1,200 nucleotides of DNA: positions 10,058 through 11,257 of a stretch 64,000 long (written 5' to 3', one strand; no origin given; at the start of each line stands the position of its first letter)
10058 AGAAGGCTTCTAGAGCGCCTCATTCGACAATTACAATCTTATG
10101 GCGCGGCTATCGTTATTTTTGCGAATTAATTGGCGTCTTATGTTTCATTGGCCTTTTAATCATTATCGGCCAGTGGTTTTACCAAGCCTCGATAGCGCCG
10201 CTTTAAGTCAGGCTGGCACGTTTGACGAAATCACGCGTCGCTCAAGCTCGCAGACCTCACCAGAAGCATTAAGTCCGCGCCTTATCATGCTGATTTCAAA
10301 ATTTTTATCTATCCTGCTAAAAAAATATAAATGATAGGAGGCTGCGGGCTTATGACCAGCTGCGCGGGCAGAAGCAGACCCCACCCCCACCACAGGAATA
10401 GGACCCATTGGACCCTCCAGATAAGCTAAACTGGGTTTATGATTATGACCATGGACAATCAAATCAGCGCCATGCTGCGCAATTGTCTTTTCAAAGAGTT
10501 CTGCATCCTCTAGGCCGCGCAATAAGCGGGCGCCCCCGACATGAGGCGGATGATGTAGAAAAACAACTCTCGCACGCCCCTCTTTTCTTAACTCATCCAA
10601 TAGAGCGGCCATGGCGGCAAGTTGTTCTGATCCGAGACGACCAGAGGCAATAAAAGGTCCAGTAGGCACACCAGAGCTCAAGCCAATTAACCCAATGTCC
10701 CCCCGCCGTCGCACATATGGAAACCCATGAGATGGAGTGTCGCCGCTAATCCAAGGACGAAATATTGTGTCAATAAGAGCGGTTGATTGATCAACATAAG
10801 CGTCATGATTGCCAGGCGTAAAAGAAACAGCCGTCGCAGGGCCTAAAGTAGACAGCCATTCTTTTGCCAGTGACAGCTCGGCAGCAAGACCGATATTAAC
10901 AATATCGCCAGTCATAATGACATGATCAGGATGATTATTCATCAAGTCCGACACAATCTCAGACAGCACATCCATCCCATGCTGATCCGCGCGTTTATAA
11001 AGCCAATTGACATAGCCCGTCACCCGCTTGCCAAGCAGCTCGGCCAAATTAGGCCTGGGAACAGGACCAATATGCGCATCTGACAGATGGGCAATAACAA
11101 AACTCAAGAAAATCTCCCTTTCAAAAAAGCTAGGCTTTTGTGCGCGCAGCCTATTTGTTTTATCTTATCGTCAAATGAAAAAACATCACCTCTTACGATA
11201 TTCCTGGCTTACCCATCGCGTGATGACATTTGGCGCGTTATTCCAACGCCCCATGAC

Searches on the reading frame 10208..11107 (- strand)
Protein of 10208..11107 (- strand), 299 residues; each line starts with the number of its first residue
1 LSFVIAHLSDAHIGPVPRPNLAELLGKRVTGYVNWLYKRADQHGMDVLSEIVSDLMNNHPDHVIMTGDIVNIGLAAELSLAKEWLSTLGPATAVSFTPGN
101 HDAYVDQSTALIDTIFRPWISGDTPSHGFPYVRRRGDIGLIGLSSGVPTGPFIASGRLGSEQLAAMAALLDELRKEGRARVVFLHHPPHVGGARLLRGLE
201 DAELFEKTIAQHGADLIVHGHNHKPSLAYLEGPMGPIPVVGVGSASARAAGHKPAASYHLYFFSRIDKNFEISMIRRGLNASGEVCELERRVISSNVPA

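Call 69: search_protein_families(library=pfam, proteins=[window:10208-11107:-], max_evalue=0.001)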
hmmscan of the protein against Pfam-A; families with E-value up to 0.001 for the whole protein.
window:10208-11107:- (299 aa): 2 families
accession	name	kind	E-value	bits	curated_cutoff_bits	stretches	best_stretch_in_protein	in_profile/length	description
PF00149.33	Metallophos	-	1.7e-14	55.1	21.5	1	4-225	2-191/191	Calcineurin-like phosphoesterase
PF12850.12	Metallophos_2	-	1.9e-07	31.7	27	1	40-253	7-143/154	Calcineurin-like phosphoesterase superfamily domain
